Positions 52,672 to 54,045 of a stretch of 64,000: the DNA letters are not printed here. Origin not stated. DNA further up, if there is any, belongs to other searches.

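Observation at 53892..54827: An invariant 10-residue unit N-x4-[ILV]-Y-G-P-P occurs 8 out of 8 times across two adjacent ORFs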

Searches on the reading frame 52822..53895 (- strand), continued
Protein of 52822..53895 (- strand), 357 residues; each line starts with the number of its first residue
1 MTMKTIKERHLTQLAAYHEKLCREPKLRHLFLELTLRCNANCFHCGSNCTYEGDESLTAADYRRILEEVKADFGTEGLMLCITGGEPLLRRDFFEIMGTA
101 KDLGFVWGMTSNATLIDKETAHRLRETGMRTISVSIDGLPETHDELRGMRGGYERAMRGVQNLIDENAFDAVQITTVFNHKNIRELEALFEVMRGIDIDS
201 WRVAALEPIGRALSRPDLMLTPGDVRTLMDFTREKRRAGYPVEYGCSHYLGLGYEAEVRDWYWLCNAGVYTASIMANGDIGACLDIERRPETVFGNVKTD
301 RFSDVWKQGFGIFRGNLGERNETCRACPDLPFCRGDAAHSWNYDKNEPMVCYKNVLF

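Call 51: find_encoding_contigs(protein=P0399, flank=4000, max_places=1)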
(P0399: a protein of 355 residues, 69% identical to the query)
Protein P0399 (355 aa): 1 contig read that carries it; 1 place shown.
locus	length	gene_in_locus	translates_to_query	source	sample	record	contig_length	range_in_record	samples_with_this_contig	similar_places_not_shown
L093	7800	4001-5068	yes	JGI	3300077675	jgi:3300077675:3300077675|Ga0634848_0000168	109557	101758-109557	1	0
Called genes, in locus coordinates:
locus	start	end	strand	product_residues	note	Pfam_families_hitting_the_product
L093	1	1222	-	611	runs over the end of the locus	PF12729:4HB_MCP_1, PF00672:HAMP, PF00989:PAS, PF13426:PAS_9 (weak), PF00512:HisKA, PF02518:HATPase_c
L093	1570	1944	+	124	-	-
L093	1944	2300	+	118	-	PF02254:TrkA_N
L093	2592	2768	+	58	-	-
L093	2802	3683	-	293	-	PF00892:EamA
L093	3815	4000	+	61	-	-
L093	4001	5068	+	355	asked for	PF04055:Radical_SAM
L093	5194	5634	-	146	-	PF17723:RHH_8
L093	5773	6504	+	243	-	PF00702:Hydrolase, PF13419:HAD_2, PF13242:Hydrolase_like (weak)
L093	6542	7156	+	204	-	PF01810:LysE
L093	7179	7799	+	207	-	?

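Call 53: search_protein_families(library=ncbifam, proteins=[P0396, P0399, P0435, P0489], max_evalue=1)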
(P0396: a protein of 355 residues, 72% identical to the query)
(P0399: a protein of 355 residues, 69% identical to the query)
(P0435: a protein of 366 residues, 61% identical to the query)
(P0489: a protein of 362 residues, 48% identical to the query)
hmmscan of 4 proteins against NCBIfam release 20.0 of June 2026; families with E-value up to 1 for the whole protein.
P0396 (355 aa): 77 families (the best 25 are shown)
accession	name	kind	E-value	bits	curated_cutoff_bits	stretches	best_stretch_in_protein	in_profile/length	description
TIGR04133.1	rSAM_w_lipo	hypoth_equivalog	5.2e-117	390.7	425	1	13-353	13-349/350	TIGR04133 family radical SAM/SPASM protein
TIGR04053.2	TIGR04053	equivalog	3.1e-36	125.4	395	1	26-216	10-199/366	TIGR04053 family radical SAM/SPASM domain-containing protein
TIGR04545.1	rSAM_ahbD_hemeb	equivalog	4.1e-36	125.1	500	1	28-221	4-194/339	heme b synthase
TIGR04103.1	rSAM_nif11_3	equivalog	3.2e-34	118.3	725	1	23-301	4-285/412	nif11-class peptide radical SAM maturase 3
TIGR03962.1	mycofact_rSAM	equivalog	3.2e-33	115.3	265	1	26-335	14-314/339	mycofactocin radical SAM maturase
TIGR04055.1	rSAM_NirJ2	equivalog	1.2e-32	113.7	500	1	28-336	4-306/326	putative heme d1 biosynthesis radical SAM protein NirJ2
TIGR04051.1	rSAM_NirJ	equivalog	1.9e-32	112.6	515.45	1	27-213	5-186/354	heme d1 biosynthesis radical SAM protein NirJ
TIGR04054.1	rSAM_NirJ1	equivalog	2.8e-32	111.8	650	2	27-204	39-211/387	putative heme d1 biosynthesis radical SAM protein NirJ1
TIGR03913.1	rad_SAM_trio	equivalog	1e-30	106.6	591.75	1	26-354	21-358/477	GDL motif peptide-associated radical SAM/SPASM maturase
TIGR04347.1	pseudo_SAM_Halo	equivalog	2.8e-27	96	525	1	27-220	41-229/390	TIGR04347 family pseudo-SAM/SPASM protein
TIGR04546.1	rSAM_ahbC_deAc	equivalog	1.7e-25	89.7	650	1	26-208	41-218/390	12,18-didecarboxysiroheme deacetylase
NF045574.1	sacti_mat_StsB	exception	2.1e-24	86.2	625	1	16-209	88-275/466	StsB family radical SAM/SPASM domain sactipeptide maturase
TIGR04251.1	SCM_rSAM_ScmF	equivalog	5.8e-24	85.1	400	1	25-335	5-322/353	SynChlorMet cassette radical SAM/SPASM protein ScmF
TIGR04303.1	GeoRSP_rSAM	equivalog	4.2e-22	79.1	400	1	28-188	9-165/325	GeoRSP system radical SAM/SPASM protein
TIGR03470.1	HpnH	equivalog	4.3e-22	78.5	225.05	1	28-233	32-229/318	adenosyl-hopene transferase HpnH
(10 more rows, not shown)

P0399 (355 aa): 78 families (the best 25 are shown)
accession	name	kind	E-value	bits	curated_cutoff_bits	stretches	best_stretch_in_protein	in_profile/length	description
TIGR04133.1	rSAM_w_lipo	hypoth_equivalog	5.2e-118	394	425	1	14-353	14-349/350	TIGR04133 family radical SAM/SPASM protein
TIGR04053.2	TIGR04053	equivalog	1.7e-35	123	395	1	26-216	10-199/366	TIGR04053 family radical SAM/SPASM domain-containing protein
TIGR04103.1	rSAM_nif11_3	equivalog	2.6e-35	121.8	725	1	23-298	4-282/412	nif11-class peptide radical SAM maturase 3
TIGR04545.1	rSAM_ahbD_hemeb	equivalog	1e-33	117.2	500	1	28-211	4-183/339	heme b synthase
TIGR03962.1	mycofact_rSAM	equivalog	1.2e-33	116.8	265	1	26-335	14-314/339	mycofactocin radical SAM maturase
TIGR04055.1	rSAM_NirJ2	equivalog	3.8e-33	115.4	500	1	28-334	4-304/326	putative heme d1 biosynthesis radical SAM protein NirJ2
TIGR04051.1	rSAM_NirJ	equivalog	7.3e-33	114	515.45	1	27-213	5-186/354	heme d1 biosynthesis radical SAM protein NirJ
TIGR03913.1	rad_SAM_trio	equivalog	1.1e-32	113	591.75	1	26-354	21-358/477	GDL motif peptide-associated radical SAM/SPASM maturase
TIGR04054.1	rSAM_NirJ1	equivalog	3e-30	105.1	650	2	27-209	39-216/387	putative heme d1 biosynthesis radical SAM protein NirJ1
TIGR04347.1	pseudo_SAM_Halo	equivalog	3.8e-28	98.8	525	1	27-335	41-366/390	TIGR04347 family pseudo-SAM/SPASM protein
TIGR04251.1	SCM_rSAM_ScmF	equivalog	4.6e-27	95.3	400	1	25-335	5-322/353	SynChlorMet cassette radical SAM/SPASM protein ScmF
TIGR04546.1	rSAM_ahbC_deAc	equivalog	6.6e-26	91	650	2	26-211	41-221/390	12,18-didecarboxysiroheme deacetylase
NF045574.1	sacti_mat_StsB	exception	1.2e-23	83.7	625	1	19-211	91-277/466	StsB family radical SAM/SPASM domain sactipeptide maturase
TIGR02109.1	PQQ_syn_pqqE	equivalog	1.7e-23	83.2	381.35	1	27-329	10-307/358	pyrroloquinoline quinone biosynthesis protein PqqE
NF050035.1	rSAM_WgK_link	exception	7.9e-23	81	650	1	31-221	16-202/367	radical SAM/SPASM peptide maturase WgkB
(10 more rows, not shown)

P0435 (366 aa): 69 families (the best 25 are shown)
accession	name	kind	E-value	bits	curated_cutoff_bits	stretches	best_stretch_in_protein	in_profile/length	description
TIGR04133.1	rSAM_w_lipo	hypoth_equivalog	1.5e-115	385.9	425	1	12-360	4-348/350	TIGR04133 family radical SAM/SPASM protein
TIGR04103.1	rSAM_nif11_3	equivalog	1.6e-35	122.6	725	1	31-339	4-322/412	nif11-class peptide radical SAM maturase 3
TIGR04053.2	TIGR04053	equivalog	1.4e-33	116.7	395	1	34-242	10-215/366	TIGR04053 family radical SAM/SPASM domain-containing protein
TIGR04545.1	rSAM_ahbD_hemeb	equivalog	5.1e-33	114.9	500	1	36-243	4-207/339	heme b synthase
TIGR03962.1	mycofact_rSAM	equivalog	8e-33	114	265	1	34-343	14-314/339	mycofactocin radical SAM maturase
TIGR04055.1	rSAM_NirJ2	equivalog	3.9e-32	112.1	500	1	36-341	4-303/326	putative heme d1 biosynthesis radical SAM protein NirJ2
TIGR03913.1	rad_SAM_trio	equivalog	5.9e-32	110.7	591.75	1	35-363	22-359/477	GDL motif peptide-associated radical SAM/SPASM maturase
TIGR04051.1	rSAM_NirJ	equivalog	9.7e-29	100.4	515.45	1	35-242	5-207/354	heme d1 biosynthesis radical SAM protein NirJ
TIGR04054.1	rSAM_NirJ1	equivalog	3.2e-27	95.2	650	2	35-217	39-216/387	putative heme d1 biosynthesis radical SAM protein NirJ1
TIGR04251.1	SCM_rSAM_ScmF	equivalog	3.7e-25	89.1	400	1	30-343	2-322/353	SynChlorMet cassette radical SAM/SPASM protein ScmF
TIGR04546.1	rSAM_ahbC_deAc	equivalog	5.2e-24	84.8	650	2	34-216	41-218/390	12,18-didecarboxysiroheme deacetylase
NF050035.1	rSAM_WgK_link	exception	2.8e-23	82.5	650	1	39-248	16-221/367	radical SAM/SPASM peptide maturase WgkB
TIGR04347.1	pseudo_SAM_Halo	equivalog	1.3e-22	80.6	525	1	34-343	40-366/390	TIGR04347 family pseudo-SAM/SPASM protein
NF045574.1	sacti_mat_StsB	exception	1.8e-22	79.8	625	1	24-221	88-279/466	StsB family radical SAM/SPASM domain sactipeptide maturase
TIGR04340.1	rSAM_ACGX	hypoth_equivalog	3.6e-21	75.8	400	1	34-341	5-319/341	radical SAM/SPASM domain protein, ACGX system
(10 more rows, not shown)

P0489 (362 aa): 82 families (the best 25 are shown)
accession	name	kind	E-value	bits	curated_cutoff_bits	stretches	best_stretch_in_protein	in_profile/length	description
TIGR04133.1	rSAM_w_lipo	hypoth_equivalog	5.5e-103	344.6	425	1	14-357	7-349/350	TIGR04133 family radical SAM/SPASM protein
TIGR03962.1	mycofact_rSAM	equivalog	1.5e-40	139.4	265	1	33-339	14-314/339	mycofactocin radical SAM maturase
TIGR04545.1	rSAM_ahbD_hemeb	equivalog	1.9e-39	136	500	2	34-239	3-206/339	heme b synthase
TIGR04053.2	TIGR04053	equivalog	2.2e-38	132.4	395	1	32-246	9-222/366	TIGR04053 family radical SAM/SPASM domain-containing protein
TIGR04055.1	rSAM_NirJ2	equivalog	1.3e-36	126.7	500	1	34-336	3-302/326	putative heme d1 biosynthesis radical SAM protein NirJ2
TIGR04103.1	rSAM_nif11_3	equivalog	1.3e-36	126.1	725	1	28-359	2-349/412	nif11-class peptide radical SAM maturase 3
TIGR03913.1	rad_SAM_trio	equivalog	5.6e-35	120.6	591.75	1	32-358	20-358/477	GDL motif peptide-associated radical SAM/SPASM maturase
TIGR04051.1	rSAM_NirJ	equivalog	1.4e-34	119.6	515.45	2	34-218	5-186/354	heme d1 biosynthesis radical SAM protein NirJ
TIGR04347.1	pseudo_SAM_Halo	equivalog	5.2e-34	118.1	525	2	28-229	35-233/390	TIGR04347 family pseudo-SAM/SPASM protein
TIGR04054.1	rSAM_NirJ1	equivalog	3e-31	108.4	650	2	34-237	39-239/387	putative heme d1 biosynthesis radical SAM protein NirJ1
NF045574.1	sacti_mat_StsB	exception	8.6e-30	104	625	1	20-217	85-278/466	StsB family radical SAM/SPASM domain sactipeptide maturase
TIGR04546.1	rSAM_ahbC_deAc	equivalog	3.3e-27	95.3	650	2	33-240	41-245/390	12,18-didecarboxysiroheme deacetylase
TIGR04340.1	rSAM_ACGX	hypoth_equivalog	4.3e-27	95.2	400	1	35-336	7-318/341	radical SAM/SPASM domain protein, ACGX system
NF050035.1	rSAM_WgK_link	exception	3.8e-26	91.9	650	2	38-217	16-193/367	radical SAM/SPASM peptide maturase WgkB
TIGR04303.1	GeoRSP_rSAM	equivalog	5.5e-26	91.9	400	1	34-337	8-305/325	GeoRSP system radical SAM/SPASM protein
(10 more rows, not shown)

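Call 55: find_encoding_contigs(protein=P0489, flank=3000, max_places=1)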
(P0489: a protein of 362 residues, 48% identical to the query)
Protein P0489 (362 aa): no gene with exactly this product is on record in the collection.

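Call 56: find_encoding_contigs(protein=P0503, flank=3000, max_places=1)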
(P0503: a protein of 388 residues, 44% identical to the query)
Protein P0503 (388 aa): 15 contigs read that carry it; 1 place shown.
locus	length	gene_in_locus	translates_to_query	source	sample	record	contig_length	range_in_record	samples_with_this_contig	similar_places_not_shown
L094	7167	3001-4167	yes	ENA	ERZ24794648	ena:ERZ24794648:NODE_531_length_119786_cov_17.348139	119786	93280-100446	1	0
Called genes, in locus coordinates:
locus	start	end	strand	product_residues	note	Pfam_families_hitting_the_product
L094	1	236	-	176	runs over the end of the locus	-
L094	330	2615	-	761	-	PF00575:S1, PF21710:Spt6_S1 (faint), PF00575:S1, PF23459:S1_RRP5 (weak), PF00575:S1, PF23459:S1_RRP5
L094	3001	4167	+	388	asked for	PF04055:Radical_SAM, PF13186:SPASM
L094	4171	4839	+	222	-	-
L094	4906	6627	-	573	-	PF00150:Cellulase, PF18564:Glyco_hydro_5_C (faint)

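Call 61: search_solved_structures(query=A1, max_evalue=1)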
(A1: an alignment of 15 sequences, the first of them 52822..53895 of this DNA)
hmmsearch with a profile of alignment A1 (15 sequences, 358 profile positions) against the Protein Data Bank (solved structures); distinct sequences matched with E-value up to 1: 22.
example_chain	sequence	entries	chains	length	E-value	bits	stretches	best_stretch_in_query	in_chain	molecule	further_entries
6efn_A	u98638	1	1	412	5.7e-20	74.9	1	33-214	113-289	Sporulation killing factor maturation protein SkfB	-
5wgg_A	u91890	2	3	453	4.8e-18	68.5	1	16-348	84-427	Radical SAM domain protein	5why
7vob_C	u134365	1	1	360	8.3e-17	64.4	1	29-218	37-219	Cytosylglucuronate decarboxylase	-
7voc_C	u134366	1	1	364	8.6e-17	64.4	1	29-218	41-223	Cytosylglucuronate decarboxylase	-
5v1q_A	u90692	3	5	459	1.3e-14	57.2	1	17-339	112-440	Radical SAM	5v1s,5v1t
2fb2_A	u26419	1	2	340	2.1e-11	46.7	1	28-144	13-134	Molybdenum cofactor biosynthesis protein A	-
1tv7_A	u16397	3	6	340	3e-11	46.2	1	28-144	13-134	Molybdenum cofactor biosynthesis protein A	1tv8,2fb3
7tol_A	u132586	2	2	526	1.6e-10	43.8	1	33-211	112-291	glycerol dibiphytanyl glycerol tetraether - macrocyclic archaeol synthase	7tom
8wm2_A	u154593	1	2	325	1.8e-09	40.3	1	12-138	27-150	Fe-S radical SAM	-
6c8v_A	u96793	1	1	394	2e-09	40.2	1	30-309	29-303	Coenzyme PQQ synthesis protein E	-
4m7t_A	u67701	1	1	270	5.6e-08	35.4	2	32-136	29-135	BtrN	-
4m7s_A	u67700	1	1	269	6.6e-08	35.2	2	279-332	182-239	BtrN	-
7jmb_A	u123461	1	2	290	0.00011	24.6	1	30-141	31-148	Nitrogenase iron-molybdenum cofactor biosynthesis protein NifB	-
7bi7_A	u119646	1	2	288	0.00011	24.6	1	30-141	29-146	FeMo cofactor biosynthesis protein NifB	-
7jma_A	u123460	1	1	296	0.00012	24.5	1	30-141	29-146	Nitrogenase iron-molybdenum cofactor biosynthesis protein NifB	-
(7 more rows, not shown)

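Call 66: find_encoding_contigs(protein=P0121, flank=2500, max_places=2)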
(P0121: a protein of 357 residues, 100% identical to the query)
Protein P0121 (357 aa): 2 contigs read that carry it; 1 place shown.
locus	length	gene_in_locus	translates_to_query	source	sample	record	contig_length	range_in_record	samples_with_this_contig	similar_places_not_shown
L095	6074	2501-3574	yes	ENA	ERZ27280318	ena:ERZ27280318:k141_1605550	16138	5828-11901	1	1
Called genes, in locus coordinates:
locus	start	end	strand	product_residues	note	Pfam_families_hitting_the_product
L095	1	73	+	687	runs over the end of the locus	PF00009:GTP_EFTU, PF03144:GTP_EFTU_D2, PF22042:EF-G_D2, PF14492:EFG_III, PF16658:RF3_C (weak), PF03764:EFG_IV, PF00679:EFG_C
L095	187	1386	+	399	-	PF00009:GTP_EFTU, PF03144:GTP_EFTU_D2, PF03143:GTP_EFTU_D3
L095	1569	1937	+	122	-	-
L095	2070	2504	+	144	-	-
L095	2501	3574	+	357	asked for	PF04055:Radical_SAM, PF13186:SPASM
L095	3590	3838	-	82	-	PF07441:BofA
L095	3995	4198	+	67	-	-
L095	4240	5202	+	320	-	PF20511:PMI_typeI_cat, PF07883:Cupin_2 (faint), PF21621:MPI_cupin_dom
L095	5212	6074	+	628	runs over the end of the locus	PF00005:ABC_tran, PF02463:SMC_N (faint), PF13476:AAA_23 (faint), PF13555:AAA_29 (faint), PF13191:AAA_16 (faint), PF12848:ABC_tran_Xtn, PF00005:ABC_tran, PF16326:ABC_tran_CTD, +2 more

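Call 67: predict_structure(protein=P0251)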
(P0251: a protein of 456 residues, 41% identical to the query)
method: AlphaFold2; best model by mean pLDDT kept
length: 456 residues; sequences in the alignment: 1
mean_pLDDT: 42.0   pTM: 0.39
mean pLDDT of the five models: 42.0, 37.4, 32.4, 31.6, 28.2
residues with pLDDT >= 90: 0; 70-90: 41; 50-70: 114; < 50: 301
segments of 3 or more residues with pLDDT < 50: 1-16, 46-65, 155-161, 183-197, 208-236, 238-240, 243-442, 452-456
pLDDT, mean of each block of 10 residues (from residue 1): 32 45 56 53 43 31 49 70 60 60 80 75 68 80 56 45 61 65 40 43 51 31 25 44 44 33 34 32 21 24 23 23 23 28 32 33 26 29 28 24 24 22 27 43 51 42
secondary structure, 60 per line:
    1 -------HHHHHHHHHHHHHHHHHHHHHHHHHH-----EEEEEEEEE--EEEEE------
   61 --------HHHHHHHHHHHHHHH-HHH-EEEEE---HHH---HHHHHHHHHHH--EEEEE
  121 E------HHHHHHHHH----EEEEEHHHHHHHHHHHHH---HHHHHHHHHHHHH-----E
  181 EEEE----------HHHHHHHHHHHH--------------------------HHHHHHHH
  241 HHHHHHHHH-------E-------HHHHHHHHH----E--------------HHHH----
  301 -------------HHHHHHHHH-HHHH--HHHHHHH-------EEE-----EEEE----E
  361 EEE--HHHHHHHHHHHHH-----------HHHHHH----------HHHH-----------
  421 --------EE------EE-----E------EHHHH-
elements in order: H8-33 E39-47 E50-54 H69-83 E89-93 H103-113 E116-121 H128-136 E141-145 H146-158 H162-174 E180-184 H195-206 H233-249 H265-273 H293-296 H314-322 H324-327 H330-336 E344-346 E352-355 E360-363 H366-378 H390-395 H406-409 H452-455

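Call 77: predict_structure(alignment_id=A3)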
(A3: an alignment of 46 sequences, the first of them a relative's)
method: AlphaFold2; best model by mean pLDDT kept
length: 456 residues; sequences in the alignment: 46
mean_pLDDT: 84.4   pTM: 0.80
mean pLDDT of the five models: 84.4, 84.1, 84.1, 83.5, 82.4
residues with pLDDT >= 90: 273; 70-90: 95; 50-70: 48; < 50: 40
segments of 3 or more residues with pLDDT < 50: 1-13, 415-428, 453-456
pLDDT, mean of each block of 10 residues (from residue 1): 41 69 90 94 76 64 76 98 97 92 98 97 96 97 96 92 97 93 96 98 98 92 89 97 94 87 89 81 93 89 93 98 91 88 85 85 93 95 93 87 56 43 39 52 56 45
secondary structure, 60 per line:
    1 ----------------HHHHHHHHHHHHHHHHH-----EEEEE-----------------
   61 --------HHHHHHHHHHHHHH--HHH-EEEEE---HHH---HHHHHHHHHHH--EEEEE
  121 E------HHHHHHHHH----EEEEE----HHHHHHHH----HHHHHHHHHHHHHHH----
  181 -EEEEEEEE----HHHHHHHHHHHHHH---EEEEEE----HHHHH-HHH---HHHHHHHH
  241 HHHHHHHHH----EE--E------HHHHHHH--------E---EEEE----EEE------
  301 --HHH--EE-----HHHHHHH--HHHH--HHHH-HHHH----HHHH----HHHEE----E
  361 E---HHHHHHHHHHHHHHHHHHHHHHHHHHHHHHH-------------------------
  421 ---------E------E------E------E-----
elements in order: H17-33 E39-43 H69-82 E89-93 H103-113 E116-121 H128-136 E141-145 H150-157 H162-176 E182-189 H194-207 E211-216 H221-225 H233-249 H265-271 E284-287 E292-294 H315-321 H324-327 H330-333 H335-338 H343-346 H365-395
